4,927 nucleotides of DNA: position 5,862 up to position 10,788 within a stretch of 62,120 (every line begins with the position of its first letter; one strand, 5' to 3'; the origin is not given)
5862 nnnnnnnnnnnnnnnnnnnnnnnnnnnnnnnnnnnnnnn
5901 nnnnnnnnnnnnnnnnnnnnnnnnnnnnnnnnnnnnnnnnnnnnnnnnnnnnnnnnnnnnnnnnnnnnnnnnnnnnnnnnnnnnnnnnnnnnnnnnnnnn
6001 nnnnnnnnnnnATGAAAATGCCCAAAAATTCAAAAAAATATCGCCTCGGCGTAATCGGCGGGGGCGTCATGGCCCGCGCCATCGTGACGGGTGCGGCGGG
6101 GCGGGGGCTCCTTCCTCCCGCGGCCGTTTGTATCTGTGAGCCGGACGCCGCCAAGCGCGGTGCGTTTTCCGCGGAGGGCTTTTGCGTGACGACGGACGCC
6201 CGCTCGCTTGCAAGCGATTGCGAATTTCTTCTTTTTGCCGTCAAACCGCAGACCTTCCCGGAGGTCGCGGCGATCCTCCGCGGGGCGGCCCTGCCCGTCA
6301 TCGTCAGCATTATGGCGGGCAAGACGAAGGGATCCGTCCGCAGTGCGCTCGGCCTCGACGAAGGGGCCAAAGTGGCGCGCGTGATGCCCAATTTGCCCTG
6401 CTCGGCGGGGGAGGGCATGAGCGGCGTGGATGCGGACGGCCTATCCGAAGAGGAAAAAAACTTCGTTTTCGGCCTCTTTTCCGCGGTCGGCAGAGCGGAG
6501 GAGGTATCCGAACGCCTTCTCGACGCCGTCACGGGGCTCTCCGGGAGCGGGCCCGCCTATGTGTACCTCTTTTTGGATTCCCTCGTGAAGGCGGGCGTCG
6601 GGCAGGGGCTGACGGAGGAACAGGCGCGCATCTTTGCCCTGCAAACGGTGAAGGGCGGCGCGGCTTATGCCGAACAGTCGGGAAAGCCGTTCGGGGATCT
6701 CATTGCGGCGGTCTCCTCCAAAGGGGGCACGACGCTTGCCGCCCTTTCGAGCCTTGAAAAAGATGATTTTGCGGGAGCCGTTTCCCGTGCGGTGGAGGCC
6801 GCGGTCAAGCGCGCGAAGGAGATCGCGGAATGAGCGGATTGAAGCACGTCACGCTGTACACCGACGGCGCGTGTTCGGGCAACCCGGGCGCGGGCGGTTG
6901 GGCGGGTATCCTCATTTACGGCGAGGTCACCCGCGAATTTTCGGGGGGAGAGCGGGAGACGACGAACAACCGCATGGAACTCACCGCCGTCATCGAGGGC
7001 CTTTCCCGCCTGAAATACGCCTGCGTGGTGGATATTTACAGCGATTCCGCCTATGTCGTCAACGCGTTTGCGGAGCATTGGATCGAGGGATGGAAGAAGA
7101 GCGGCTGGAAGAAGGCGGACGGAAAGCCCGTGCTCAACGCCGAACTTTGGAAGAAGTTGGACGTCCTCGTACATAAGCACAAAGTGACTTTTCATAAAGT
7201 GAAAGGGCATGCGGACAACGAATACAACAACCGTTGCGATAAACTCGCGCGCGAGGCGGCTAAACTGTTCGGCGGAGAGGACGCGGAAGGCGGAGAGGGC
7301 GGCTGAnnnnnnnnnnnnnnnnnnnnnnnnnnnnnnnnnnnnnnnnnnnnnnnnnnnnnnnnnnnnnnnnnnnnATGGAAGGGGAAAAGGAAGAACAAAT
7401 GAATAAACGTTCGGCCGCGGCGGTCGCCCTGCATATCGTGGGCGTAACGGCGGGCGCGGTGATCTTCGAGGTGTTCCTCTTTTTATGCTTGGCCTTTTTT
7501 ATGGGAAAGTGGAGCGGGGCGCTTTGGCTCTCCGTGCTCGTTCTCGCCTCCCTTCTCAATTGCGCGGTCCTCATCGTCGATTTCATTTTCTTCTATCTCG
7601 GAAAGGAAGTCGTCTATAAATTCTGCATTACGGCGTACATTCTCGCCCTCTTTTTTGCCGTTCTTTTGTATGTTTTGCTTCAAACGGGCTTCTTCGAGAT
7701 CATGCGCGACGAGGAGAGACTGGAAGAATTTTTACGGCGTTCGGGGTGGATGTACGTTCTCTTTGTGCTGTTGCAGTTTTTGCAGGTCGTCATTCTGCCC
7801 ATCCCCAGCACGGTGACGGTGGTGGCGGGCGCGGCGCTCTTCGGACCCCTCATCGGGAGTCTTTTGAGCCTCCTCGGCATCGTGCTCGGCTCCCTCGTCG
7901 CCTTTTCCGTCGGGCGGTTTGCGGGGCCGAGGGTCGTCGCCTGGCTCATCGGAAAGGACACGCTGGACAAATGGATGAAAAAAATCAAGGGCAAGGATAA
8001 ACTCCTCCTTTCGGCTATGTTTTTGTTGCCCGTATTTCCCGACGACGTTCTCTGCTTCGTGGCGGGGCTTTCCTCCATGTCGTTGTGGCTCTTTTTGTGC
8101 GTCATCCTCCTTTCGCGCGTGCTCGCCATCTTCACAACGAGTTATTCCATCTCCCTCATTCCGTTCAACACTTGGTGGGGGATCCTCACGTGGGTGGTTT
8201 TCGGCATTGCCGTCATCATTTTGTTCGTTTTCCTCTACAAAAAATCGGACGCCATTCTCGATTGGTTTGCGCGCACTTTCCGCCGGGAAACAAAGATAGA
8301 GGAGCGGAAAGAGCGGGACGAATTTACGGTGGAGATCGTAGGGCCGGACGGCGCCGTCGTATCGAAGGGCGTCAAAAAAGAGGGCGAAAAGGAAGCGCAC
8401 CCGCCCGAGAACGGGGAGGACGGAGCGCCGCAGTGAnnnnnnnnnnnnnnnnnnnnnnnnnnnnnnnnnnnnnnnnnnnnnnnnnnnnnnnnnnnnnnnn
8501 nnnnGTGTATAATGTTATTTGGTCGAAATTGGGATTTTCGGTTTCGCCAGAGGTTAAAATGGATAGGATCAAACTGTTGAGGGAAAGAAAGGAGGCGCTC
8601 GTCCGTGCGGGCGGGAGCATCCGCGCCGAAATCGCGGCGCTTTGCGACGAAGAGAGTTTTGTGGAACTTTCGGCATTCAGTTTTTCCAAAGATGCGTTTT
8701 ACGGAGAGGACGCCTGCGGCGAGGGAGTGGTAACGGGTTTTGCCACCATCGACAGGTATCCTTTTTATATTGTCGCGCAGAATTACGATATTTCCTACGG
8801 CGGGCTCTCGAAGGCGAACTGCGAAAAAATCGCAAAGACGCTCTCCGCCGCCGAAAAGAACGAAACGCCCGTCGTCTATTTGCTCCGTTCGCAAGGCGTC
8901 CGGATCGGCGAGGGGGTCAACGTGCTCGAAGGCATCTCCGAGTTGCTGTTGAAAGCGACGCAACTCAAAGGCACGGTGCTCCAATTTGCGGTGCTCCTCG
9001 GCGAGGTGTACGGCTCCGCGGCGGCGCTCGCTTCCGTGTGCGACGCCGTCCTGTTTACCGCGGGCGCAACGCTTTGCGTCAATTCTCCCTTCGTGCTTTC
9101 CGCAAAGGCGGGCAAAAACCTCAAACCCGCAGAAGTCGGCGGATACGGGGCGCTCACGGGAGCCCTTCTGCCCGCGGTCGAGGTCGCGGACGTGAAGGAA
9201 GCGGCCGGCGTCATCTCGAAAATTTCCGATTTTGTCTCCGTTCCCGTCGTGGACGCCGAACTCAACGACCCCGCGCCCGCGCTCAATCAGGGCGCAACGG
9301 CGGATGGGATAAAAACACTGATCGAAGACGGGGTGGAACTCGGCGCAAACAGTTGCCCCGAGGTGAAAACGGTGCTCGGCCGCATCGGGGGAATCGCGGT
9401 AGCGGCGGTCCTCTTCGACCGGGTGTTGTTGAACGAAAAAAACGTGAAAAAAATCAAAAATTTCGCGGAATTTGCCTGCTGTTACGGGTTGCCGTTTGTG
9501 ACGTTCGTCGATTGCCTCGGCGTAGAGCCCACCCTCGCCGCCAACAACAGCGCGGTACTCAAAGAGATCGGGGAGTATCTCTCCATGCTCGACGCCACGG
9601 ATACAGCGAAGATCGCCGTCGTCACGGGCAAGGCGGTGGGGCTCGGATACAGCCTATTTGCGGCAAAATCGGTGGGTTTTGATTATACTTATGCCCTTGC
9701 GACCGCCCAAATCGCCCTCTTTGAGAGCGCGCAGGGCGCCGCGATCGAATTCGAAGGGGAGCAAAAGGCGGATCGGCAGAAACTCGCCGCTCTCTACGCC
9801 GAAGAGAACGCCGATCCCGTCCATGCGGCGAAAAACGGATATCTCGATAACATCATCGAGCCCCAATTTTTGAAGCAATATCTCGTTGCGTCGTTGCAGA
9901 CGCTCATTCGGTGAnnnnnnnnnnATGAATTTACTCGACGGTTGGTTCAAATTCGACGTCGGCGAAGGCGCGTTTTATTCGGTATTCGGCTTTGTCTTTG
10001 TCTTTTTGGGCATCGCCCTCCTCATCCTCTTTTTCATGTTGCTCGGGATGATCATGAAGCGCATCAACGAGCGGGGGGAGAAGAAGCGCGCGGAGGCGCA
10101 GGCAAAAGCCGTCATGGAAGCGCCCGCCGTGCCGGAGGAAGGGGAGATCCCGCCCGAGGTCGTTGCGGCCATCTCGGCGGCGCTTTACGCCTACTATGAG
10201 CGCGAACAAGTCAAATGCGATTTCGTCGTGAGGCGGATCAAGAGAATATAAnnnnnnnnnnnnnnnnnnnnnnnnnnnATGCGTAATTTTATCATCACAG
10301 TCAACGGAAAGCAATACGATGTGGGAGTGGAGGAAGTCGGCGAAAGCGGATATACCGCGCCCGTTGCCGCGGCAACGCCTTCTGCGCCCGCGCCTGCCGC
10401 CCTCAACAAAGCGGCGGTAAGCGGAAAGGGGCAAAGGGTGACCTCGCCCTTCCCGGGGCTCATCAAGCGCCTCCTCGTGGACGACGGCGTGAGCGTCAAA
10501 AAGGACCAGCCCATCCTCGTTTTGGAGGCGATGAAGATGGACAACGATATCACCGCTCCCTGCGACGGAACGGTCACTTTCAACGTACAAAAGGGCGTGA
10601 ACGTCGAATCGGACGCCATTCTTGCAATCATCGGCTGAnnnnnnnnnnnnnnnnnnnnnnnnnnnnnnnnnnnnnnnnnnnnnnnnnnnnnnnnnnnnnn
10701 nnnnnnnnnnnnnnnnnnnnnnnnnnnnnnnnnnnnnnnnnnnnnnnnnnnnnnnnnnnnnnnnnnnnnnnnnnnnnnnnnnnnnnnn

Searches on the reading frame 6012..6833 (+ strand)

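Call 50: search_protein_families(library=pfam, proteins=[window:6012-6833:+], max_evalue=0.00001)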
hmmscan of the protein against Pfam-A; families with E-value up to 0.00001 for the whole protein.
window:6012-6833:+ (273 aa): 2 families
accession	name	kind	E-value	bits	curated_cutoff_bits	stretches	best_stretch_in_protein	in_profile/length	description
PF14748.11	P5CR_dimer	-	2.3e-34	118.3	25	1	167-270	1-104/105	Pyrroline-5-carboxylate reductase dimerisation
PF03807.23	F420_oxidored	-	8.7e-12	45.9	21.6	1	11-103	1-94/94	NADP oxidoreductase coenzyme F420-dependent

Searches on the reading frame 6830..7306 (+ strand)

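Call 50: search_protein_families(library=pfam, proteins=[window:6830-7306:+], max_evalue=0.00001)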
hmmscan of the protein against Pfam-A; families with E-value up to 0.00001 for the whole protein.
window:6830-7306:+ (158 aa): 1 family
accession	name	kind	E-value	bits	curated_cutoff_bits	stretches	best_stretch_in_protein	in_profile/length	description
PF00075.30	RNase_H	-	7.7e-44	149.7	25.8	1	5-144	2-140/141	RNase H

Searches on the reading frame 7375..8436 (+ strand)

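Call 50: search_protein_families(library=pfam, proteins=[window:7375-8436:+], max_evalue=0.00001)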
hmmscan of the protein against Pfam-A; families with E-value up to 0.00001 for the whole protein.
window:7375-8436:+ (353 aa): 1 family
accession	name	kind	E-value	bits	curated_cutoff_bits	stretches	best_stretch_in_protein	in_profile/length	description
PF09335.16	VTT_dom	-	3.2e-21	76.5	33.9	1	143-260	1-122/123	VTT domain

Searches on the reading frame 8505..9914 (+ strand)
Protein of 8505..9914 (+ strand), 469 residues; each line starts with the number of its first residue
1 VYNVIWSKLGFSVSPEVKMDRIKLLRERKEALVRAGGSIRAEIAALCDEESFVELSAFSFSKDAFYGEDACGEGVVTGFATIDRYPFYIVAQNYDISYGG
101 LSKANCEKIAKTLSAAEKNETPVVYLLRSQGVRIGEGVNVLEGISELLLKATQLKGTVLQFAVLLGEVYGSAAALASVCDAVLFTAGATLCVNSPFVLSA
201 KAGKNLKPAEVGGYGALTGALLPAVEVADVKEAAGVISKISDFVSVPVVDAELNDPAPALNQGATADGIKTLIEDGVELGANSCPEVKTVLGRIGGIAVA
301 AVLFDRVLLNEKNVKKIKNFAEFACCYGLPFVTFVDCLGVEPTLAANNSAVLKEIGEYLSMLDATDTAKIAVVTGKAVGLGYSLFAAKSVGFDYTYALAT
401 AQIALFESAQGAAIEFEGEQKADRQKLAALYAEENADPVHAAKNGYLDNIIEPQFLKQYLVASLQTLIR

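Call 50: search_protein_families(library=pfam, proteins=[window:8505-9914:+], max_evalue=0.00001)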
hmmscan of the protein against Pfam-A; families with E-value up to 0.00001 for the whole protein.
window:8505-9914:+ (469 aa): 2 families
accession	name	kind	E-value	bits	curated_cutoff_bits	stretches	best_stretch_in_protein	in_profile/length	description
PF01039.27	Carboxyl_trans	-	2.1e-35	122.8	22.3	1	39-466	10-477/493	Carboxyl transferase domain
PF03255.19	ACCA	-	2.4e-07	30.6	23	0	316-377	135-196/310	Acetyl co-enzyme A carboxylase carboxyltransferase-like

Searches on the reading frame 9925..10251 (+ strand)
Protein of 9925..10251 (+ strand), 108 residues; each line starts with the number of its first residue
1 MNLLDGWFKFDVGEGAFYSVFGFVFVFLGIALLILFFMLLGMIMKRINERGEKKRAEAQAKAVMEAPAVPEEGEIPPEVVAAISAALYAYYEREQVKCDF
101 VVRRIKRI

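Call 50: search_protein_families(library=pfam, proteins=[window:9925-10251:+], max_evalue=0.00001)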
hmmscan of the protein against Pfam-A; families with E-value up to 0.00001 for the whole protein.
window:9925-10251:+ (108 aa): 1 family
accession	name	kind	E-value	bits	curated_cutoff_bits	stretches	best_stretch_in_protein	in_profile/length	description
PF04277.18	OAD_gamma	-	9.5e-16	58.7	27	1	14-90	2-75/76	Oxaloacetate decarboxylase, gamma chain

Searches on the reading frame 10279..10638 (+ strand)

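Call 50: search_protein_families(library=pfam, proteins=[window:10279-10638:+], max_evalue=0.00001)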
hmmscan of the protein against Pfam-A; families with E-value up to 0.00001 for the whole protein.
window:10279-10638:+ (119 aa): 2 families
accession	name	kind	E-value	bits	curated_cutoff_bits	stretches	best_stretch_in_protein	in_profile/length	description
PF00364.28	Biotin_lipoyl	-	1.3e-13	51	22.1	1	54-118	3-73/73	Biotin-requiring enzyme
PF13533.13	Biotin_lipoyl_2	-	8.4e-06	25.9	29.8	0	53-83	2-32/32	Biotin-lipoyl like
